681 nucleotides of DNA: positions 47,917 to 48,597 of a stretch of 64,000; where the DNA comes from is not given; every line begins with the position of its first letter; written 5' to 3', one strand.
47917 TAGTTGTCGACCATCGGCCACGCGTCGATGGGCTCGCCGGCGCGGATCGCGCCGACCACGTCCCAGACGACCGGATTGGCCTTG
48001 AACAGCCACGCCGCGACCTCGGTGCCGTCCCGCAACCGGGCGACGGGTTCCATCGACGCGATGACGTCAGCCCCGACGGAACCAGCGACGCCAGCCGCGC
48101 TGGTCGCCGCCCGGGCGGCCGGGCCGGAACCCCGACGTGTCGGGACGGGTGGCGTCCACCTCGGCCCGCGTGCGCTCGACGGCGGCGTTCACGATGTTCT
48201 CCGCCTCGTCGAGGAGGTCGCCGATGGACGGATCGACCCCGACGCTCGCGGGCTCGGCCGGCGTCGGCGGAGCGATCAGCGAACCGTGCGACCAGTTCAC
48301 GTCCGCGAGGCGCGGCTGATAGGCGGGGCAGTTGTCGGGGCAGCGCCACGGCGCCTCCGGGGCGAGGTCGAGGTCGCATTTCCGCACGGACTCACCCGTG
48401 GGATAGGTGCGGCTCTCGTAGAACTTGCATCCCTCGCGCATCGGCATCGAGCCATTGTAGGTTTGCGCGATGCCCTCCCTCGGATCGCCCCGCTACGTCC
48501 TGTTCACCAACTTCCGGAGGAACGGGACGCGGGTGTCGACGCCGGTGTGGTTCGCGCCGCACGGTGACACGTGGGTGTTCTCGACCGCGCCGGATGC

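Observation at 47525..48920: Three unrelated genes inserted between sufB and sufD (PPOX-like F420 enzyme, Cys4 small protein, EVE/PUA-like protein)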

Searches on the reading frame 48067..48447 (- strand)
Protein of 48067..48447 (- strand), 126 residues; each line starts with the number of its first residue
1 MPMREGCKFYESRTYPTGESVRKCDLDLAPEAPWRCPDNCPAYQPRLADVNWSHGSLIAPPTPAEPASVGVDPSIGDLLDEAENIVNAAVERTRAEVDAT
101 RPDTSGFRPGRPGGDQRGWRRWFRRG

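Call 3: search_protein_families(library=pfam, proteins=[window:48067-48447:-], max_evalue=0.01)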
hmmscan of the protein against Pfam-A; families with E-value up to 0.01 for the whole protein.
window:48067-48447:- (126 aa): 0 families

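Call 4: search_protein_families(library=ncbifam, proteins=[window:48067-48447:-], max_evalue=0.01)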
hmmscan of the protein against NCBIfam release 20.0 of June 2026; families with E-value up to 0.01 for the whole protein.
window:48067-48447:- (126 aa): 0 families

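Call 6: find_homologous_proteins(query=window:48067-48447:-)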
Query window:48067-48447:- (126 aa): 6116 proteins with E <= 0.001 among 6137 candidates; the best 120 are listed.
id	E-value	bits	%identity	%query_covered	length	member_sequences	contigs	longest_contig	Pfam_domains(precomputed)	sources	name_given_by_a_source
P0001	1.7e-82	293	100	100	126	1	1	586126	-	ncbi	ncbi:MAG: hypothetical protein U0Q22_05815 [Acidimicrobiales bacterium]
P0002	1.2e-61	225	87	80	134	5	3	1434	-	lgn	-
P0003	3.8e-61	224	81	98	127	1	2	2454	-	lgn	-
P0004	7.2e-61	223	79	100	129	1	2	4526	-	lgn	-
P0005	6.7e-59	216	87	79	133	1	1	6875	-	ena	-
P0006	7.2e-59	216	78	99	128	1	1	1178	-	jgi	jgi:hypothetical protein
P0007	2.6e-58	215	76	99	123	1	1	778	-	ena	-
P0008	3.6e-58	214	75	100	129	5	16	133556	-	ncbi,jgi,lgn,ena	ncbi:MAG: hypothetical protein V9G12_18935 [Microthrixaceae bacterium]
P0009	4.7e-58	214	75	100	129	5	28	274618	-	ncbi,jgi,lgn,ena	jgi:hypothetical protein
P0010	7.2e-58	213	75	100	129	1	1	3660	-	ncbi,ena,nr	ncbi:MAG TPA: hypothetical protein PLS46_17530 [Microthrixaceae bacterium]|nr:hypothetical protein [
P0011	9.9e-58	213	77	100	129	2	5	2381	-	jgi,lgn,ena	-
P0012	4.2e-57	211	77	98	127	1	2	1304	-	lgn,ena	-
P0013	5.4e-57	210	76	99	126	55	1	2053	-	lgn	-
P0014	7.5e-57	210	74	99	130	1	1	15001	-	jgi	-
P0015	1.7e-56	209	78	90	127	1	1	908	-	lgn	-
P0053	1.5e-50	189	66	99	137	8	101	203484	-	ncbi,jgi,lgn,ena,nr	ncbi:MAG TPA: hypothetical protein PLS63_05780 [Microthrixaceae bacterium]|nr:hypothetical protein [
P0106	2.3e-48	182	67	100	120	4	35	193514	-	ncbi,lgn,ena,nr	ncbi:MAG: hypothetical protein M9952_13330 [Microthrixaceae bacterium]|nr:hypothetical protein [Micr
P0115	5.9e-48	181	64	100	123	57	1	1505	-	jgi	jgi:hypothetical protein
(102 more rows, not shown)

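Call 10: find_related_loci(query=A1, collection=genome_contigs, flank=10000)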
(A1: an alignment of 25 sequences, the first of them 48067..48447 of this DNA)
Query A1 (126 aa) in genome_contigs; peptide patterns used: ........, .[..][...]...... (x = any residue, [..] = any of these).
600 stretches matched a pattern (row limit reached: there are more); 542 encode a relative of the query (tblastn E <= 1e-3); the best 80 are kept; 80 distinct loci.
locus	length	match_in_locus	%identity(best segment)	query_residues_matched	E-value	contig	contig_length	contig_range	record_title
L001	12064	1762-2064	87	1-101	4e-56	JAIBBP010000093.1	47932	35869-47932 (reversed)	MAG: Microthrixaceae bacterium isolate SSF14 UP4B101214_NODE_475_length_47932_cov_5.313335, whole genome shotgun sequenc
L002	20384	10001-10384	75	1-126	2e-55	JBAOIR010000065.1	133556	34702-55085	MAG: Microthrixaceae bacterium isolate AS_Ams2_Bin48 np3_contig_24811, whole genome shotgun sequence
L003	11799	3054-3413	69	1-125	5e-54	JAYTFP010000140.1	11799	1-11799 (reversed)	MAG: Acidimicrobiaceae bacterium isolate GFS_2200 GFS_2200_139, whole genome shotgun sequence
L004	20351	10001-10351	68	1-125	1e-52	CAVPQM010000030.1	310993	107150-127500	MAG: uncultured Actinomycetota bacterium isolate MFD10113.bin.2.21 genome assembly, contig: contig_6670, whole genome sh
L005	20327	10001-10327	77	1-115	1e-52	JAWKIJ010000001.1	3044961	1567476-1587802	MAG: Microthrixaceae bacterium isolate BC1.12 BC1.12.fa-1, whole genome shotgun sequence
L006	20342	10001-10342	72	1-125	5e-51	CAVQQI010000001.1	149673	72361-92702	MAG: uncultured Microthrixaceae bacterium isolate MFD09964.bin.2.9 genome assembly, contig: contig_10211, whole genome s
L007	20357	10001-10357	69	1-119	6e-50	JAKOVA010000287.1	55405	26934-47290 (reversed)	MAG: Actinomycetes bacterium isolate JPNG_maxbin.026 k201_482216, whole genome shotgun sequence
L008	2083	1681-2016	67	1-125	2e-49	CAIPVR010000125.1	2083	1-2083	MAG: uncultured actinobacterium isolate LaPlata-a_bin-2326 genome assembly, contig: bin-2326:125/335, whole genome shotg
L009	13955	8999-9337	65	1-125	1e-48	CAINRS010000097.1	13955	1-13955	MAG: uncultured actinobacterium isolate LaPlata-1m-a_bin-289 genome assembly, contig: bin-289:097/168, whole genome shot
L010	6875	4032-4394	66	1-126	7e-47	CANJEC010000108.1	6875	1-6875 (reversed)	MAG: Actinobacteria bacterium isolate RH-23may17-100 genome assembly, contig: RH-23may17-C93095, whole genome shotgun se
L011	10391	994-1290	79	1-99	3e-46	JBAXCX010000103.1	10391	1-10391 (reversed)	MAG: Actinomycetes bacterium isolate ELA204 MAG204_103, whole genome shotgun sequence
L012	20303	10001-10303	67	1-101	3e-46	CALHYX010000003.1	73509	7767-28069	MAG: uncultured Acidimicrobiales bacterium isolate R2_Bin_MAXBIN__055_1 genome assembly, contig: c_000001140631, whole g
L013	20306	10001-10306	72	1-101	4e-46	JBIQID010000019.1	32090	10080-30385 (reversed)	MAG: Actinomycetota bacterium isolate mag.35e NODE_773_length_32090, whole genome shotgun sequence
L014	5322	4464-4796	65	1-111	1e-45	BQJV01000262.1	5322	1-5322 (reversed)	MAG: Acidimicrobiales bacterium DHS20C19 DNA, sequence262, whole genome shotgun sequence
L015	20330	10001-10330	66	1-113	1e-45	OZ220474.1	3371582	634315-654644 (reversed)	MAG: Acidimicrobiales bacterium isolate 4b812a4e-3496-474d-945e-b88e54f0514e genome assembly, chromosome: 1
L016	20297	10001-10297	78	1-99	2e-45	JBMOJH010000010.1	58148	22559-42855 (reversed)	MAG: Microthrixaceae bacterium isolate Deming_bin.548 contig825, whole genome shotgun sequence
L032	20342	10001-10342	57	1-122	2e-44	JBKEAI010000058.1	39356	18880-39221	MAG: Microthrixaceae bacterium isolate VLC_102 k121_12139464, whole genome shotgun sequence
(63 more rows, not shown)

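Call 14: search_solved_structures(query=A1, max_evalue=10, show_alignments=3)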
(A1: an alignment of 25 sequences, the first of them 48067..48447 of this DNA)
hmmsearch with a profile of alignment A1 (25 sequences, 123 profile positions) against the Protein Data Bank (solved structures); distinct sequences matched with E-value up to 10: 0.

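Call 15: search_protein_families(library=pfam, proteins=[window:48067-48447:-, P0053, P0106, P0115], max_evalue=10)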
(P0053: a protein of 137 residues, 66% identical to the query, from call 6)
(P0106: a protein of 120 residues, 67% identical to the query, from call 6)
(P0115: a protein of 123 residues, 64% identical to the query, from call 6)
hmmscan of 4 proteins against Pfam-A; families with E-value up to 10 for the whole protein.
window:48067-48447:- (126 aa): 0 families

P0053 (137 aa): 0 families

P0106 (120 aa): 1 family
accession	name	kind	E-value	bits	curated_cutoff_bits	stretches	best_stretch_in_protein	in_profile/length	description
PF13663.11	DUF4148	-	0.043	14.7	27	1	83-110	28-54/62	Domain of unknown function (DUF4148)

P0115 (123 aa): 0 families

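Call 17: predict_structure(alignment_id=A1)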
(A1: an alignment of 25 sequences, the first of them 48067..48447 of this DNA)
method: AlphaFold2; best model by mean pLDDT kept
length: 126 residues; sequences in the alignment: 25
mean_pLDDT: 60.2   pTM: 0.24
mean pLDDT of the five models: 60.2, 59.4, 56.5, 56.1, 55.0
residues with pLDDT >= 90: 1; 70-90: 31; 50-70: 60; < 50: 34
segments of 3 or more residues with pLDDT < 50: 1-3, 42-57, 106-115
pLDDT, mean of each block of 10 residues (from residue 1): 51 62 57 52 44 47 68 77 87 75 52 53 58
secondary structure, 60 per line:
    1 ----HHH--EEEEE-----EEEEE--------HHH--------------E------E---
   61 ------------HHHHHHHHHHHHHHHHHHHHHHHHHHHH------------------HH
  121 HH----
elements in order: E10-14 E20-24 H73-100 H119-122

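Call 19: search_protein_representatives(alignment_id=A1)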
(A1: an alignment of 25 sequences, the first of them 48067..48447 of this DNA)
Query: 25 sequences, 123 profile positions. Proteins with E-value up to 0.001 (for the whole library): 274; up to 1e-10: 180; up to 1e-30: 31. The best 150 are listed.
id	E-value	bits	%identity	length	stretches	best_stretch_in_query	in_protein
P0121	1.1e-51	190.5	-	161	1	1-107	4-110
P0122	6.9e-51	187.9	-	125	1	1-122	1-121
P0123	5.3e-49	181.8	-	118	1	3-122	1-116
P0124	5.4e-49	181.7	-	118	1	1-122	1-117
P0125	1.8e-46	173.6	-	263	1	1-81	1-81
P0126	2.6e-45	169.8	-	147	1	1-105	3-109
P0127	3.1e-44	166.4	-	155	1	1-106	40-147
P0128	9.6e-41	155.1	-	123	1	3-88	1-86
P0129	4.3e-40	153.0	-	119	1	1-121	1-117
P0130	8.2e-39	148.9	-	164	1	1-79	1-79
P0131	1.4e-37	144.9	-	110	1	3-106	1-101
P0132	1.1e-36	141.9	-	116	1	1-105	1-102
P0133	4.1e-36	140.1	-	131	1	1-104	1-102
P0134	5.8e-36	139.7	-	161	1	3-90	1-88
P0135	2.5e-35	137.6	-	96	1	1-72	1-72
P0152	1.2e-30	122.5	-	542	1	3-65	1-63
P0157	3.5e-29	117.8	-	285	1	1-64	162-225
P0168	3.1e-26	108.2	-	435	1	3-74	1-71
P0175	2.0e-25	105.6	-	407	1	3-91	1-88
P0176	3.2e-25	105.0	-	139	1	1-113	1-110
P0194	1.2e-21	93.4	-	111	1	3-117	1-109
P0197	1.3e-21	93.3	-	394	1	1-110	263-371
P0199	2.6e-21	92.3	-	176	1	1-122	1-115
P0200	4.6e-21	91.5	-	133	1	1-108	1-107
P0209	4.4e-20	88.4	-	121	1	1-99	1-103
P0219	4.4e-19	85.2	-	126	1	1-107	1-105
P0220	4.5e-19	85.1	-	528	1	3-56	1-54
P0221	6.4e-19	84.6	-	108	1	3-106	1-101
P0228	3.6e-18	82.2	-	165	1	1-118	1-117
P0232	1.4e-17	80.3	-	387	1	1-40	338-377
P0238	3.5e-17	79.0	-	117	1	1-117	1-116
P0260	4.3e-15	72.3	-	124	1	3-116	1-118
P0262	5.0e-15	72.0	-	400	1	3-42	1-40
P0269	2.5e-14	69.8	-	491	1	40-120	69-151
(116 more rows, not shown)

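Call 27: predict_structure(alignment_id=A3)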
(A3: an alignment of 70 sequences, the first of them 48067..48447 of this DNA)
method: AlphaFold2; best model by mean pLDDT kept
length: 126 residues; sequences in the alignment: 70
mean_pLDDT: 77.3   pTM: 0.34
mean pLDDT of the five models: 77.3, 76.5, 76.4, 76.4, 75.4
residues with pLDDT >= 90: 32; 70-90: 50; 50-70: 40; < 50: 4
segments of 3 or more residues with pLDDT < 50: 111-113
pLDDT, mean of each block of 10 residues (from residue 1): 79 91 75 67 78 70 84 90 97 92 63 53 56
secondary structure, 60 per line:
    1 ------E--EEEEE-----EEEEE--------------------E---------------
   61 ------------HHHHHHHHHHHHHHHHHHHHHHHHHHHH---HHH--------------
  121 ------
elements in order: E10-14 E20-24 H73-100

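Call 35: search_protein_families(library=pfam, proteins=[P0152, P0168, P0175, P0220, P0262, P0197, P0232, P0269, P0125, P0157], max_evalue=0.001)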
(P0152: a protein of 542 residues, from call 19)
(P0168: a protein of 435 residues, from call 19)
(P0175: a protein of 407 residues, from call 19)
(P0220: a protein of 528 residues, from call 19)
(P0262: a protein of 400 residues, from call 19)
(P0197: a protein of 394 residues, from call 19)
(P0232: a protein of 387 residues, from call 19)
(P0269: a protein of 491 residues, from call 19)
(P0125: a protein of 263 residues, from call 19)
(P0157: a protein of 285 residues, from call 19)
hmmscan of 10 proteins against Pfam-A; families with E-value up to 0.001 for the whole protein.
P0152 (542 aa): 1 family
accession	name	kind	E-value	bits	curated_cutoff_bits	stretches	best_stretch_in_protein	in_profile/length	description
PF01458.23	SUFBD_core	-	2.9e-22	79.7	27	1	412-493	106-187/232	SUF system FeS cluster assembly, SufBD core domain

P0168 (435 aa): 0 families

P0175 (407 aa): 0 families

P0220 (528 aa): 1 family
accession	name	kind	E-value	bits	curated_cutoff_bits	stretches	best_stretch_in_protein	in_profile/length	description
PF01458.23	SUFBD_core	-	1.5e-13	51.2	27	1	462-507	160-205/232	SUF system FeS cluster assembly, SufBD core domain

P0262 (400 aa): 1 family
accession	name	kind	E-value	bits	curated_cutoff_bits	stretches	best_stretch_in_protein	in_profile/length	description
PF01458.23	SUFBD_core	-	1.8e-08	34.6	27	1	247-318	4-73/232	SUF system FeS cluster assembly, SufBD core domain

P0197 (394 aa): 0 families

P0232 (387 aa): 0 families

P0269 (491 aa): 0 families

P0125 (263 aa): 1 family
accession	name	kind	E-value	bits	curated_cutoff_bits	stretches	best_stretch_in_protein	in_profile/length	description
PF00990.26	GGDEF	-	9.1e-30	104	23.8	1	79-216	19-160/161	Diguanylate cyclase, GGDEF domain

P0157 (285 aa): 0 families

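Call 40: list_cluster_members(proteins=[P0194, P0199, P0200, P0209, P0219, P0221, P0228, P0238, P0260, P0176])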
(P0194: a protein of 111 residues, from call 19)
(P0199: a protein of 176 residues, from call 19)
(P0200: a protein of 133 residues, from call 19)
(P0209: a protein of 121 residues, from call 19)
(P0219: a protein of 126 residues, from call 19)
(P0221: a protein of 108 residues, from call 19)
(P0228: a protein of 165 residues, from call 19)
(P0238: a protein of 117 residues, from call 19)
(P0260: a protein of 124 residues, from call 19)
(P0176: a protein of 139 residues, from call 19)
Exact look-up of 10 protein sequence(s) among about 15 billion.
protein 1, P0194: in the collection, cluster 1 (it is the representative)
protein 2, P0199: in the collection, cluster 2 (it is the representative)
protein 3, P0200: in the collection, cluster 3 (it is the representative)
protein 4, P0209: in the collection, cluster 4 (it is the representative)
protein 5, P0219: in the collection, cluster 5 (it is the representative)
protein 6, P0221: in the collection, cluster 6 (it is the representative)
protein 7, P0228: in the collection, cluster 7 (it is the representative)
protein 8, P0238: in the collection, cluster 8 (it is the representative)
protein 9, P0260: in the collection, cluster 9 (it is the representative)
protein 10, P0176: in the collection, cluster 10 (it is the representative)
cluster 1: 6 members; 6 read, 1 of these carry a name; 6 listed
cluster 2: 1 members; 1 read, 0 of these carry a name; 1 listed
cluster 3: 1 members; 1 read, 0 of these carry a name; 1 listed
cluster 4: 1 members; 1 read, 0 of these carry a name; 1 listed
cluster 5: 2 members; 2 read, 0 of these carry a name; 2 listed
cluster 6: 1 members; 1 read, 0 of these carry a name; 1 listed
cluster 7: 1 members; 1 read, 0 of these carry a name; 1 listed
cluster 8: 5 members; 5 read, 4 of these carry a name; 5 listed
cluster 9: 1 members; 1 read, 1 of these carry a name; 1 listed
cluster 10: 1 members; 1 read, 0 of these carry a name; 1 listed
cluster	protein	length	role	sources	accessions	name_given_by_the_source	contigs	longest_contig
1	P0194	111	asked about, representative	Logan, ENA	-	-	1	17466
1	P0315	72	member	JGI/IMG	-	hypothetical protein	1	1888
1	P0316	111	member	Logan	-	-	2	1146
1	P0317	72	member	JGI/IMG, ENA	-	-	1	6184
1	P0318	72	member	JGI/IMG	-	-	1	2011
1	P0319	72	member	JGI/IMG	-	-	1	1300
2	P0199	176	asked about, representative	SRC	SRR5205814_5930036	-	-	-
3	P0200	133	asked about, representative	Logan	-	-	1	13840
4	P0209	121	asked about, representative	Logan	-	-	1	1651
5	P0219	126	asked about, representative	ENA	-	-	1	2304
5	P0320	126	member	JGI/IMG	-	-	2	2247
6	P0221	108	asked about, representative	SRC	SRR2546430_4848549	-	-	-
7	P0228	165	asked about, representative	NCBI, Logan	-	-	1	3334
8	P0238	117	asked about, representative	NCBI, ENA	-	-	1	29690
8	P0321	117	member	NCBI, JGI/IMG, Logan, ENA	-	hypothetical protein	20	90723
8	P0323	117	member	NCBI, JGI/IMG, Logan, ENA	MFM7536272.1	MAG: hypothetical protein ACKO91_10850 [Acidimicrobiales bacterium]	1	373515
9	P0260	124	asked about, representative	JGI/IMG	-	hypothetical protein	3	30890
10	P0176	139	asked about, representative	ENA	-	-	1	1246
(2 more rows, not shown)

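Call 42: find_encoding_contigs(protein=P0323, flank=6000, max_places=1)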
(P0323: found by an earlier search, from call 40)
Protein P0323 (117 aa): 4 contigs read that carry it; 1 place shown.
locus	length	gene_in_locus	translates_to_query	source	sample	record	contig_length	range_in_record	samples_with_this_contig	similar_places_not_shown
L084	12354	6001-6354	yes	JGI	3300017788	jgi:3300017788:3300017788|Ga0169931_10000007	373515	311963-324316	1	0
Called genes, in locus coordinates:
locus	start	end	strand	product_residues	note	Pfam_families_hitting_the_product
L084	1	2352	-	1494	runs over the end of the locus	PF00270:DEAD, PF00271:Helicase_C, PF19306:WHD_Lhr, PF08494:DEAD_assoc, PF23236:WHD_2nd_Lhr, PF23235:WHD_3rd_Lhr, PF23234:WHD_4th_Lhr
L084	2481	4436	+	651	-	PF00990:GGDEF, PF00563:EAL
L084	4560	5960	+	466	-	PF19295:SufBD_N, PF01458:SUFBD_core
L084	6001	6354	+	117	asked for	-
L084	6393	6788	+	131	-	-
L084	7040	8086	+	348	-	PF01458:SUFBD_core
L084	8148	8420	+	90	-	PF00355:Rieske, PF13806:Rieske_2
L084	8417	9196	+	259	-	PF00005:ABC_tran, PF13304:AAA_21 (faint)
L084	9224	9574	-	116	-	-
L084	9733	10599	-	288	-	PF01435:Peptidase_M48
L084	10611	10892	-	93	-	PF13453:Zn_ribbon_TFIIB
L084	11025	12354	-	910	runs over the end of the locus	PF00690:Cation_ATPase_N, PF00122:E1-E2_ATPase, PF00702:Hydrolase, PF13246:Cation_ATPase, PF08282:Hydrolase_3 (faint), PF00689:Cation_ATPase_C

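Call 43: find_encoding_contigs(protein=P0260, flank=6000, max_places=1)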
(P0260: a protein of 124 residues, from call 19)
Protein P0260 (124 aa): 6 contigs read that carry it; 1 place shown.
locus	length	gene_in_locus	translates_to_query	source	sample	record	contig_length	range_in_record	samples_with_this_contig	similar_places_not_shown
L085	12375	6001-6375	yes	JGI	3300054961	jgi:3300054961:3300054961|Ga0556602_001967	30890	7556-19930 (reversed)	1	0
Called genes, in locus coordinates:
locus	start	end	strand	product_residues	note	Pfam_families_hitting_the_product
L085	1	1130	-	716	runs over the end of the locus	PF02897:Peptidase_S9_N, PF00326:Peptidase_S9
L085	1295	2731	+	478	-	PF00089:Trypsin, PF13365:Trypsin_2, PF13180:PDZ_2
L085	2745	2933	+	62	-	-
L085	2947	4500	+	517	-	PF09286:Pro-kuma_activ, PF00082:Peptidase_S8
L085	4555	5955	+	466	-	PF19295:SufBD_N, PF01458:SUFBD_core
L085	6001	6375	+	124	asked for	-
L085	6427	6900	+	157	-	-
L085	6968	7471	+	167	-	PF13581:HATPase_c_2 (weak)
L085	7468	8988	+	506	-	PF00154:RecA_N (faint), PF03796:DnaB_C (faint), PF06745:ATPase, PF23442:DUF7125 (faint), PF13191:AAA_16 (weak), PF13481:AAA_25, PF13481:AAA_25, PF06745:ATPase, +4 more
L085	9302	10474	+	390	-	PF01458:SUFBD_core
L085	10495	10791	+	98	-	PF00355:Rieske, PF13806:Rieske_2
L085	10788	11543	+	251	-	PF00005:ABC_tran, PF02463:SMC_N (faint), PF13304:AAA_21 (faint)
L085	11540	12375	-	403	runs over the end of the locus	PF00108:Thiolase_N, PF00109:ketoacyl-synt (faint), PF02803:Thiolase_C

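Call 44: find_encoding_contigs(protein=P0200, flank=6000, max_places=1)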
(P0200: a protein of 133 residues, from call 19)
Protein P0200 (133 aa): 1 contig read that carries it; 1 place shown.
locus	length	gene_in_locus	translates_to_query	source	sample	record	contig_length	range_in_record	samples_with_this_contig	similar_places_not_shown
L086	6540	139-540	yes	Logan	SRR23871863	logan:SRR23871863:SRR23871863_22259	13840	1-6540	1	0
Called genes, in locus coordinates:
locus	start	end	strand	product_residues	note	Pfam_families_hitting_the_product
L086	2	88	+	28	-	?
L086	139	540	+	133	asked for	-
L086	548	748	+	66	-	-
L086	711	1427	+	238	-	PF01555:N6_N4_Mtase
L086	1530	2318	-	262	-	PF01555:N6_N4_Mtase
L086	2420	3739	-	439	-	-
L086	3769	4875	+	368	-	PF00929:RNase_T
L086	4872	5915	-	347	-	PF13692:Glyco_trans_1_4 (weak), PF00534:Glycos_transf_1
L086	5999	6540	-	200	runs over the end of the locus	-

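Call 45: search_protein_families(library=pfam, proteins=[L084:6393-6788:+, L085:6427-6900:+, L086:548-748:+], max_evalue=1)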
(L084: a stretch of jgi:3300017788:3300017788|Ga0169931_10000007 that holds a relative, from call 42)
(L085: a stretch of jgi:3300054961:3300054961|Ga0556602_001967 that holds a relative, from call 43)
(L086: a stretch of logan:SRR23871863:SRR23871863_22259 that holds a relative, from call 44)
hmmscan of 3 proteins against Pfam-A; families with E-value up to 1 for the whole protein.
L084:6393-6788:+ (131 aa): 0 families

L085:6427-6900:+ (157 aa): 3 families
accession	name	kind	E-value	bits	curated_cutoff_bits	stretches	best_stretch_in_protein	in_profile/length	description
PF12158.14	DUF3592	-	0.0037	18.3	25.3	1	117-156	44-83/84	Domain of unknown function (DUF3592)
PF07076.17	DUF1344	-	0.026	14.7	23.1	1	128-151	33-56/60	Protein of unknown function (DUF1344)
PF03929.21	PepSY_TM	-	0.042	14.1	28.8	1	5-97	10-106/295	PepSY-associated TM region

L086:548-748:+ (66 aa): 0 families
